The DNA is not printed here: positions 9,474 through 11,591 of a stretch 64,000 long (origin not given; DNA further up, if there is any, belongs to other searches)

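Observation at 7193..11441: Two unrelated nucleotidyltransferase folds fused to consecutive phosphonate enzymes, and no aminotransferase: predicted activated 2-hydroxyethylphosphonate rather than 2-AEP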

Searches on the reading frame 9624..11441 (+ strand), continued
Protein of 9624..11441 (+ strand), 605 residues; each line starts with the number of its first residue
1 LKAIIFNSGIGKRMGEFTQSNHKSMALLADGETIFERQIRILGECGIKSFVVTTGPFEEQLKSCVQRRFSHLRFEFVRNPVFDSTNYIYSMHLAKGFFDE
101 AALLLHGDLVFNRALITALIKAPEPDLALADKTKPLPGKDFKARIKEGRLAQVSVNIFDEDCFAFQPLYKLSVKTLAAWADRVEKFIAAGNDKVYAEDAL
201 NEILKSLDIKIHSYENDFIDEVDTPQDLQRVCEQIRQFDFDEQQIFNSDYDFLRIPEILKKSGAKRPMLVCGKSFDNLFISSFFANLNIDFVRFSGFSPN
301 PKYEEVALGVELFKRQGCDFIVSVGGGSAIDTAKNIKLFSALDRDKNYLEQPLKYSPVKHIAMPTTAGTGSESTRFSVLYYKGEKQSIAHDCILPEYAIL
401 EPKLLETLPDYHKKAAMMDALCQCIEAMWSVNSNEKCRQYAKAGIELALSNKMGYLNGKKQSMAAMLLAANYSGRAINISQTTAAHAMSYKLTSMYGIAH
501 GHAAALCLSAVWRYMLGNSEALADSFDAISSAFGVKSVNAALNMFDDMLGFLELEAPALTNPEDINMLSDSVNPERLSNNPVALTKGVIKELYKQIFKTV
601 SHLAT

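Call 17: search_solved_structures(query=window:9624-11441:+, max_evalue=0.001, show_alignments=0)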
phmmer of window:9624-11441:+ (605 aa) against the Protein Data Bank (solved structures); distinct sequences matched with E-value up to 0.001: 43.
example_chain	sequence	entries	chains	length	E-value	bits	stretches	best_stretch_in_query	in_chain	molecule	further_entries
6jko_A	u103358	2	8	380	7.8e-34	120.5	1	293-596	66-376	Methanol dehydrogenase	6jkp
1vhd_A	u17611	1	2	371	1.7e-27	99.6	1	265-596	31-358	alcohol dehydrogenase, iron-containing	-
1o2d_A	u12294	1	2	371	2e-27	99.3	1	265-595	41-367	Alcohol dehydrogenase, iron-containing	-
3bfj_A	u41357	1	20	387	4.5e-25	91.6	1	283-541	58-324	1,3-propanediol oxidoreductase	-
9jx4_A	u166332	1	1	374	4.5e-25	91.6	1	286-596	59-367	Aldehyde-alcohol dehydrogenase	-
4fr2_A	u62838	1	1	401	1.4e-24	89.9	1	253-595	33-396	1,3-propanediol dehydrogenase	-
9ldl_C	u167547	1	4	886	2.8e-24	89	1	310-519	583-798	Aldehyde dehydrogenase family protein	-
8zwd_B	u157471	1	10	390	2.7e-23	85.7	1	259-575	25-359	NAD(P)-dependent methanol dehydrogenase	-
8zrl_A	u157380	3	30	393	2.9e-23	85.6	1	263-518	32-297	NAD-dependent methanol dehydrogenase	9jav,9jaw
30sm_A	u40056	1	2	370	1.2e-22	83.6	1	321-596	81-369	Cvir-Hbd2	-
3owo_A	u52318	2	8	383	1.5e-20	76.7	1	287-535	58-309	Alcohol dehydrogenase 2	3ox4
3zdr_A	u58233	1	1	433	1e-19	73.9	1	293-517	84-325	ALCOHOL DEHYDROGENASE DOMAIN OF THE BIFUNCTIONAL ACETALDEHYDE DEHYDROGENASE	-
7qnj_AAA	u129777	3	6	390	5.2e-19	71.6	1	289-539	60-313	Lactaldehyde reductase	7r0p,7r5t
7qlq_AAA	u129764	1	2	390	1.5e-18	70.1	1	289-539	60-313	Lactaldehyde reductase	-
7qlg_AAA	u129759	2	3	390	1.6e-18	70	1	289-538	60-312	Lactaldehyde reductase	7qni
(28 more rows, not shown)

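Call 24: find_related_loci(query=A1, collection=genome_contigs, flank=10000)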
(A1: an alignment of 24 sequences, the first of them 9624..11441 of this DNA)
Query A1 (605 aa) in genome_contigs; peptide patterns used: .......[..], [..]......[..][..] (x = any residue, [..] = any of these).
380 stretches matched a pattern; 357 encode a relative of the query (tblastn E <= 1e-3); the best 80 are kept; 80 distinct loci.
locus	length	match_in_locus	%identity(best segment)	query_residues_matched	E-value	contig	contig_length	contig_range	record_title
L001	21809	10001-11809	71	1-597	0e+0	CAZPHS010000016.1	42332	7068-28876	MAG TPA_asm: uncultured Christensenellaceae bacterium isolate binchicken_co173_367 genome assembly, contig: NODE_3085_le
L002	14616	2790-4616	63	1-597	0e+0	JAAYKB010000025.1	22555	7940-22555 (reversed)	MAG: Clostridiales bacterium isolate AS10tlH2TH_371 26537_AS10, whole genome shotgun sequence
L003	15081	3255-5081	62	1-597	0e+0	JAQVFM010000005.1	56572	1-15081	MAG: Oscillospiraceae bacterium isolate STE_159 NODE_936_length_56572_cov_7.700558_Sandtown_E, whole genome shotgun sequ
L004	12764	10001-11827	61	1-597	0e+0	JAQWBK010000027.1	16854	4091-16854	MAG: Oscillospiraceae bacterium isolate STF2_218 NODE_8925_length_16854_cov_7.427034_Sandtown_F2, whole genome shotgun s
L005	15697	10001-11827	62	1-597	0e+0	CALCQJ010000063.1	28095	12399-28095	MAG TPA_asm: uncultured Clostridia bacterium isolate SRR1562005_bin.138_CONCOCT_v1.1_MAG genome assembly, contig: ERZ724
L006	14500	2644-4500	57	1-597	0e+0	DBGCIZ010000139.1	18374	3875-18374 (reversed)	MAG TPA_asm: Christensenellaceae bacterium isolate MAG11369 contig139, whole genome shotgun sequence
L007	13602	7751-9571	57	1-600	0e+0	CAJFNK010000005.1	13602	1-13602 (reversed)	Candidatus Heritagella gallinarum isolate Coassembly_mag_139 genome assembly, contig: MAGpy_11413_min2k_bin_139_fak87_39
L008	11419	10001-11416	74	1-471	0e+0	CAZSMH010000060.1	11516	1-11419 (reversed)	MAG TPA_asm: uncultured Christensenellaceae bacterium isolate SRP192927_co6_803 genome assembly, contig: NODE_14070_leng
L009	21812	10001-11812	54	1-598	0e+0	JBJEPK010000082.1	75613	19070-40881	MAG: Eubacterium sp. isolate LOHA05_bin.008 NODE_99_length_75613_cov_8.323063, whole genome shotgun sequence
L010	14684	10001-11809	55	1-597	0e+0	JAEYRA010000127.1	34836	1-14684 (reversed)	MAG: Bacillota bacterium isolate OH_CBB_43 k127_219162, whole genome shotgun sequence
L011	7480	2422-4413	51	1-600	0e+0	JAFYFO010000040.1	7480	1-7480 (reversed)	MAG: Eubacterium sp. isolate RGIG7045 Sheep_Rumen.Co__c439916, whole genome shotgun sequence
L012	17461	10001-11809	54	1-597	0e+0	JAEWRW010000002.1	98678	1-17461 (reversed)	MAG: Bacillota bacterium isolate OH_SBrB_79 k127_718054, whole genome shotgun sequence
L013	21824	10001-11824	52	1-597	0e+0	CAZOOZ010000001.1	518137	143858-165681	MAG TPA_asm: uncultured Eubacteriaceae bacterium isolate SRP241326_co1_358 genome assembly, contig: NODE_3_length_518137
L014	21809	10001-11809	55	1-597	0e+0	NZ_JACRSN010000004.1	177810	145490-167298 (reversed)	Yeguia hominis strain NSJ-40 M1_ctg004, whole genome shotgun sequence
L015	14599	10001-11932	53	1-597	0e+0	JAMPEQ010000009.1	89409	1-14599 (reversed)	MAG: Bacteroides sp. isolate NALB_7823_8 Scaffold_#9__SCF_009___89409_bp, whole genome shotgun sequence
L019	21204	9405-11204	53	1-597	0e+0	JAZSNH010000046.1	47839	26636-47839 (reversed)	MAG: Acutalibacteraceae bacterium isolate T1900044551_TS20190017.MAGScoT_cleanbin_000050 SGB_238_k141_603060, whole geno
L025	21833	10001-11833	51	1-596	0e+0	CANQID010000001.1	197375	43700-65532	MAG: uncultured Bacilli bacterium isolate Lapin-030__bin39 genome assembly, contig: Lapin-030__NODE_52_length_197375_cov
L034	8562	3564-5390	51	1-599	0e+0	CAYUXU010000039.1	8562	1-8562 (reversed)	MAG TPA_asm: uncultured Erysipelotrichaceae bacterium isolate binchicken_co173_190 genome assembly, contig: NODE_27696_l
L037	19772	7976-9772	49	1-597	0e+0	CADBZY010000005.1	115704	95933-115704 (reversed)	MAG: uncultured Ruminococcus sp. isolate RUG14461 genome assembly, contig: RUG14461_asm_5, whole genome shotgun sequence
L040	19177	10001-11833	51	1-596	0e+0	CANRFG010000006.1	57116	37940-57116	MAG: uncultured Bacilli bacterium isolate Lapin-023__bin93 genome assembly, contig: Lapin-023__NODE_763_length_57116_cov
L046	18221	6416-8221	48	1-595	0e+0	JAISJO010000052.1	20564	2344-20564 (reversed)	MAG: Propionibacteriaceae bacterium isolate Hs463_bin120 k119_1156576, whole genome shotgun sequence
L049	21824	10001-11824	50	1-597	0e+0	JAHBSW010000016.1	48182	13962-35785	MAG: Cryobacterium sp. isolate ACE_ACT10 ACT10_16, whole genome shotgun sequence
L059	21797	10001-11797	48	1-597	0e+0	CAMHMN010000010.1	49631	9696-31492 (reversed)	MAG: uncultured Clostridia bacterium isolate SRR11784281_bin.5_metaWRAP_v1.3_MAG genome assembly, contig: ERZ12203356.65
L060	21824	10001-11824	47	1-597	7e-180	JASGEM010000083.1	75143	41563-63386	MAG: Propionicimonas sp. isolate 7M012 JMF-2106-05-0007A.bin.12_85, whole genome shotgun sequence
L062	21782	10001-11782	48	1-596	4e-178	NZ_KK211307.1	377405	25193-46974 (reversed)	Butyrivibrio sp. LB2008 T356DRAFT_scaffold00003.3, whole genome shotgun sequence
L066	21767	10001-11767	47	1-593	3e-177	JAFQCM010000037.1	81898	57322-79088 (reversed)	MAG: Lachnospiraceae bacterium isolate RGIG1694 Goat_Cecum-2__c180107, whole genome shotgun sequence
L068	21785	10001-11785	46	1-596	9e-176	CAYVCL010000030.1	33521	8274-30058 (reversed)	MAG TPA_asm: uncultured Lachnospiraceae bacterium isolate SRP350583_co1_562 genome assembly, contig: NODE_2060_length_33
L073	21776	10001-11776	47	1-596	8e-173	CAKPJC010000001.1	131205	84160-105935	MAG: uncultured Clostridia bacterium isolate REFINED_METABAT215_TOP10_CONTIGS_1500_ASSEMBLY_K77_MERGED__Hadza_MoBio_hadz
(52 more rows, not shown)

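Call 27: search_protein_families(library=pfam, proteins=[L019:12092-13222:+, L034:5469-7337:+, L062:6647-7348:+, L066:7371-8018:+, L068:5306-6685:+, L073:2980-3582:+, L007:4940-6427:-, L073:3599-5314:+, L010:4937-6115:+, L060:16565-17764:-], max_evalue=0.00001)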
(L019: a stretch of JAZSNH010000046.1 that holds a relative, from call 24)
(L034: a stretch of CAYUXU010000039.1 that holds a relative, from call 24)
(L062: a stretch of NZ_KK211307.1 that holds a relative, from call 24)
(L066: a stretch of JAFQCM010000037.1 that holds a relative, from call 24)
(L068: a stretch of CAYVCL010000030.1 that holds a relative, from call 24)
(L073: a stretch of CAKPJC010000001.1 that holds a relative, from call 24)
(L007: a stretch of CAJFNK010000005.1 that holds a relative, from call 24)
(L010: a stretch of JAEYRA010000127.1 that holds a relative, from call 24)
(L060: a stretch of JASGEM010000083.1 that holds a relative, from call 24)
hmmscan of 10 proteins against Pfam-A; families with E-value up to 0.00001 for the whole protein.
L019:12092-13222:+ (376 aa): 1 family
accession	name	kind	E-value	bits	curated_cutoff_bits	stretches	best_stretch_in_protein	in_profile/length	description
PF04464.20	Glyphos_transf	-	6.3e-40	137.7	22.1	1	24-370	8-366/367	CDP-Glycerol:Poly(glycerophosphate) glycerophosphotransferase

L034:5469-7337:+ (622 aa): 4 families
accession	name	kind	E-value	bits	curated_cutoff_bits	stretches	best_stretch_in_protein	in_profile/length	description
PF04991.19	LicD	-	2.6e-42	145.9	22.6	1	376-597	1-227/227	LicD family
PF00535.33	Glycos_transf_2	-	7.8e-38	130.5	23.3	1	8-172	1-166/168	Glycosyl transferase family 2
PF10111.15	Glyco_tranf_2_2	-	1.3e-14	54.9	27.3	1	8-147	1-144/276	Glycosyltransferase like family 2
PF13641.12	Glyco_tranf_2_3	-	1e-07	32.7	27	1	7-152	3-132/230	Glycosyltransferase like family 2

L062:6647-7348:+ (233 aa): 1 family
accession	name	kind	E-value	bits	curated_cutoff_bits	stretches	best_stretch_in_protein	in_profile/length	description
PF01066.26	CDP-OH_P_transf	-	2e-15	57.9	22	1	43-181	1-135/152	CDP-alcohol phosphatidyltransferase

L066:7371-8018:+ (215 aa): 0 families

L068:5306-6685:+ (459 aa): 2 families
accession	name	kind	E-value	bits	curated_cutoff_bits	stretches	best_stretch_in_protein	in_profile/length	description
PF02310.24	B12-binding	-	7.2e-15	55.3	32.1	1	32-119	16-106/121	B12 binding domain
PF04055.27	Radical_SAM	-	1.5e-14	55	29.5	1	202-358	5-166/166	Radical SAM superfamily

L073:2980-3582:+ (200 aa): 1 family
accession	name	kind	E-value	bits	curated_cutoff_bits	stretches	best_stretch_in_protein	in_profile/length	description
PF01553.26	Acyltransferase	-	7.4e-21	74.8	23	1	33-156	3-131/132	Acyltransferase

L007:4940-6427:- (495 aa): 0 families

L073:3599-5314:+ (571 aa): 2 families
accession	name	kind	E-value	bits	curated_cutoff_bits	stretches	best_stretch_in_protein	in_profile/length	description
PF00501.34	AMP-binding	-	2.7e-79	267.2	29.9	1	33-421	2-384/384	AMP-binding enzyme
PF13193.12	AMP-binding_C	-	4.9e-13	50.2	24.5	1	477-554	2-76/76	AMP-binding enzyme C-terminal domain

L010:4937-6115:+ (392 aa): 1 family
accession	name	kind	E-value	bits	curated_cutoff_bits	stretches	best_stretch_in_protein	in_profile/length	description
PF02350.25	Epimerase_2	-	5.9e-87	292.2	30.6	1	46-377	8-346/347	UDP-N-acetylglucosamine 2-epimerase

L060:16565-17764:- (399 aa): 3 families
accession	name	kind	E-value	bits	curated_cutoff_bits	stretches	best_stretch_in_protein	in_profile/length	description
PF03721.20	UDPG_MGDP_dh_N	-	1.4e-31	109.9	27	1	14-179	2-181/187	UDP-glucose/GDP-mannose dehydrogenase family, NAD binding domain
PF00984.24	UDPG_MGDP_dh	-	1.7e-26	92.6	25.4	1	203-292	2-93/94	UDP-glucose/GDP-mannose dehydrogenase family, central domain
PF03720.21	UDPG_MGDP_dh_C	-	1.1e-12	48.7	30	1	311-386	1-80/103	UDP-glucose/GDP-mannose dehydrogenase family, UDP binding domain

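Call 53: search_protein_families(library=pfam, proteins=[L003:3255-8798:+], max_evalue=0.00001)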
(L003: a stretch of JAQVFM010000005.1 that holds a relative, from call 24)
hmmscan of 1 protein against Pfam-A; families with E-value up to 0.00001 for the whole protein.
L003:3255-8798:+ (1847 aa): 10 families
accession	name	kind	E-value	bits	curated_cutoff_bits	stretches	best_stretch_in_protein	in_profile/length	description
PF04464.20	Glyphos_transf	-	4.2e-67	227.1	22.1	1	1284-1643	13-366/367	CDP-Glycerol:Poly(glycerophosphate) glycerophosphotransferase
PF04991.19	LicD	-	1.8e-43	149.7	22.6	1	644-866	1-227/227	LicD family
PF00535.33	Glycos_transf_2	-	2.3e-40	138.7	23.3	1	909-1029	1-122/168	Glycosyl transferase family 2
PF00465.25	Fe-ADH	-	7.9e-37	126.9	31.3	1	245-403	3-168/168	Iron-containing alcohol dehydrogenase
PF25137.1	ADH_Fe_C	-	4.5e-20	72.6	27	1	416-606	3-191/194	Fe-containing alcohol dehydrogenase family, C-terminal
PF10111.15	Glyco_tranf_2_2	-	4e-17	63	27.3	1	909-1010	1-105/276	Glycosyltransferase like family 2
PF12804.13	NTP_transf_3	-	3e-11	44.2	27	1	3-123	1-110/160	MobA-like NTP transferase domain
PF00483.29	NTP_transferase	-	4.7e-08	33.3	21.2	0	2-118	1-119/245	Nucleotidyl transferase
PF13685.12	Fe-ADH_2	-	1.6e-07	31.9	28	1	254-337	8-93/149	Iron-containing alcohol dehydrogenase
PF13641.12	Glyco_tranf_2_3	-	2.9e-07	31.2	27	1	908-1011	3-111/230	Glycosyltransferase like family 2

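Call 58: search_protein_families(library=ncbifam, proteins=[L068:5306-6685:+, L062:6647-7348:+, L066:7371-8018:+, L004:5177-5590:+], max_evalue=1e-8)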
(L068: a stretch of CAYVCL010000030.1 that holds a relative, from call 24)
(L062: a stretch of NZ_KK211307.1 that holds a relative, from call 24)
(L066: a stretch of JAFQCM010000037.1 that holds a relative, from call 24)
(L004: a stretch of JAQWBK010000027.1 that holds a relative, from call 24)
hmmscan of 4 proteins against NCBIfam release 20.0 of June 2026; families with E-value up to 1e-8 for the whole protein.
L068:5306-6685:+ (459 aa): 12 families
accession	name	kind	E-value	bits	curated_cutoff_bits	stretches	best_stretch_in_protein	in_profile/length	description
TIGR04367.1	HpnR_B12_rSAM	equivalog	9.8e-42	143.1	650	1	7-417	2-406/490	hopanoid C-3 methylase HpnR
TIGR02026.1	BchE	equivalog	2.9e-36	125.4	481.35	1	8-425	2-429/497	magnesium-protoporphyrin IX monomethyl ester anaerobic oxidative cyclase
TIGR04479.1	bcpD_PhpK_rSAM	subfamily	9.7e-20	70.4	600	1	138-342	190-389/504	PhpK family radical SAM P-methyltransferase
NF040542.1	rSAM_RCCLKC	equivalog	4.5e-18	65.6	450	1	39-366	22-355/423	arsinothricin biosynthesis radical SAM protein ArsL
TIGR03471.1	HpnJ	equivalog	7.6e-16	58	577.6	1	64-385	67-389/472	hopanoid biosynthesis associated radical SAM protein HpnJ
NF040546.1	rSAM_CUAEP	equivalog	4.3e-14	52.1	500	1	31-363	14-343/468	CUAEP/CCAEP-tail radical SAM (seleno)protein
TIGR03975.1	rSAM_ocin_1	subfamily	5e-14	51.7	281.85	1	59-383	120-450/606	RiPP maturation radical SAM C-methyltransferase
TIGR04295.1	B12_rSAM_oligo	hypoth_equivalog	4.5e-11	42.1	400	0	146-270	145-277/422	TIGR04295 family B12-binding domain-containing radical SAM protein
TIGR04072.2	rSAM_ladder_B12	equivalog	4.6e-10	38.7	360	0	189-331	174-318/443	lipid biosynthesis B12-binding/radical SAM protein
TIGR04014.1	B12_SAM_MJ_0865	equivalog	8.3e-10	38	360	1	118-373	90-348/434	methyl-coenzyme M reductase glutamine C-methyltransferase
NF050148.1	rSAM_ApyD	equivalog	2.6e-09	36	750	1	58-342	65-346/645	RiPP biosynthesis radical SAM protein ApyD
NF033070.1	rSAM_AprD4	equivalog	3.2e-09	36.2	500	1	161-375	162-382/456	AprD4 family radical SAM diol-dehydratase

L062:6647-7348:+ (233 aa): 1 family
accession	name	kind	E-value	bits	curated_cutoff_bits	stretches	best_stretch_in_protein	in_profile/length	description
NF040950.1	archin_ph_syn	equivalog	2.8e-13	50.2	180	1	39-146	19-122/191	archaetidylinositol phosphate synthase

L066:7371-8018:+ (215 aa): 0 families

L004:5177-5590:+ (137 aa): 6 families
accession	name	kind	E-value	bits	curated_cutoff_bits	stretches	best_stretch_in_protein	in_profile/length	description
TIGR01518.1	g3p_cytidyltrns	equivalog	6.5e-55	184.6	165.4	1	4-126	1-123/125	glycerol-3-phosphate cytidylyltransferase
TIGR02199.1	rfaE_dom_II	equivalog_domain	1.2e-18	67.3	181.5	1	3-124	13-138/144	D-glycero-beta-D-manno-heptose 1-phosphate adenylyltransferase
TIGR00125.1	cyt_tran_rel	domain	3.2e-18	65.7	27.7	1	3-67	1-64/65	adenylyltransferase/cytidyltransferase family protein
NF008454.0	PRK11316.1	equivalog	6.3e-15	54.7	521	1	4-123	343-466/475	bifunctional D-glycero-beta-D-manno-heptose-7-phosphate kinase/D-glycero-beta-D-manno-heptose 1-phosphate adenylyltransferase HldE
NF001985.0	PRK00777.1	subfamily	5.1e-12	46.1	104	1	2-61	5-64/157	pantetheine-phosphate adenylyltransferase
NF002250.0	PRK01170.1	subfamily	7.2e-10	38.8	489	1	3-61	2-59/322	bifunctional pantetheine-phosphate adenylyltransferase/NTP phosphatase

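Call 61: find_encoding_contigs(protein=P0001, flank=8000, max_places=3)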
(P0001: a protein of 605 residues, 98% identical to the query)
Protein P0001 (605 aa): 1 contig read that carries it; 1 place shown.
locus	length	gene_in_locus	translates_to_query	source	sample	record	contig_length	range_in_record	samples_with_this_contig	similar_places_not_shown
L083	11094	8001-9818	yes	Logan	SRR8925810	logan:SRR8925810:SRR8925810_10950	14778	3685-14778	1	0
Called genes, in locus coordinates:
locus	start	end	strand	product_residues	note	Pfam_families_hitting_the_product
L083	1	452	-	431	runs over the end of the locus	-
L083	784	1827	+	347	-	PF11258:DUF3048, PF17479:DUF3048_C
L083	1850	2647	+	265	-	PF04991:LicD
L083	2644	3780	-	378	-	PF04464:Glyphos_transf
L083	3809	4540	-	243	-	PF00005:ABC_tran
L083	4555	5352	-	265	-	PF01061:ABC2_membrane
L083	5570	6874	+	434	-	PF01467:CTP_transf_like, PF13714:PEP_mutase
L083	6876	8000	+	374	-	PF02776:TPP_enzyme_N, PF02775:TPP_enzyme_C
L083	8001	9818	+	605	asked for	PF12804:NTP_transf_3, PF00465:Fe-ADH, PF13685:Fe-ADH_2 (weak), PF25137:ADH_Fe_C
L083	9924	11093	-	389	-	?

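Call 62: predict_structure(alignment_id=A1)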
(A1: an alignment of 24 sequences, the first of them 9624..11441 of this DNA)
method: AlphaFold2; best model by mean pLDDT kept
length: 605 residues; sequences in the alignment: 24
mean_pLDDT: 92.7   pTM: 0.90
mean pLDDT of the five models: 92.7, 92.6, 92.5, 91.6, 90.8
residues with pLDDT >= 90: 504; 70-90: 92; 50-70: 2; < 50: 7
segments of 3 or more residues with pLDDT < 50: 599-605
pLDDT, mean of each block of 10 residues (from residue 1): 88 85 91 94 95 93 87 94 89 95 96 96 97 89 95 94 96 97 97 94 97 95 92 92 92 95 94 92 93 94 97 97 96 98 94 93 92 93 89 95 92 95 95 94 98 95 96 95 90 90 96 88 92 96 96 92 93 86 93 80 30
secondary structure, 60 per line:
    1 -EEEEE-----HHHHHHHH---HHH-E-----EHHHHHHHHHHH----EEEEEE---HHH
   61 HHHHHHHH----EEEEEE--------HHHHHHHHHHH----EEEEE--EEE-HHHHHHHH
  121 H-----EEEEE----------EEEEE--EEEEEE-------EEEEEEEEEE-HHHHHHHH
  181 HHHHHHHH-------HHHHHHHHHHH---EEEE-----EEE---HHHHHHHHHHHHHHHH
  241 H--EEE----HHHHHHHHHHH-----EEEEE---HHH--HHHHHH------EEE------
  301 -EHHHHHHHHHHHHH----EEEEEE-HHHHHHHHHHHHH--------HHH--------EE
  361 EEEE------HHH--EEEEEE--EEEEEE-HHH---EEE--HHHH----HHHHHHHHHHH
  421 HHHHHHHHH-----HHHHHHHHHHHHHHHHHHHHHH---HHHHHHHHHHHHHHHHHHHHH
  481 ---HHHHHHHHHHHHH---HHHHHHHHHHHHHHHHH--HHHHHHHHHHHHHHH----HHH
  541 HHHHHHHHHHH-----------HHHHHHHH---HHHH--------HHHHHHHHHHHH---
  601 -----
elements in order: E2-6 H12-19 H34-44 E49-54 H58-68 E73-78 H87-97 E102-106 E109-111 H113-121 E127-131 E142-146 E149-154 E162-171 H173-188 H196-206 E210-213 E219-221 H225-241 E244-246 H251-261 E267-271 H280-285 E292-294 H303-315 E320-325 H327-339 E359-364 E376-381 E384-389 E397-399 H402-405 H410-429 H435-456 H460-480 H484-496 H500-516 H519-533 H538-551 H563-570 H574-577 H586-597
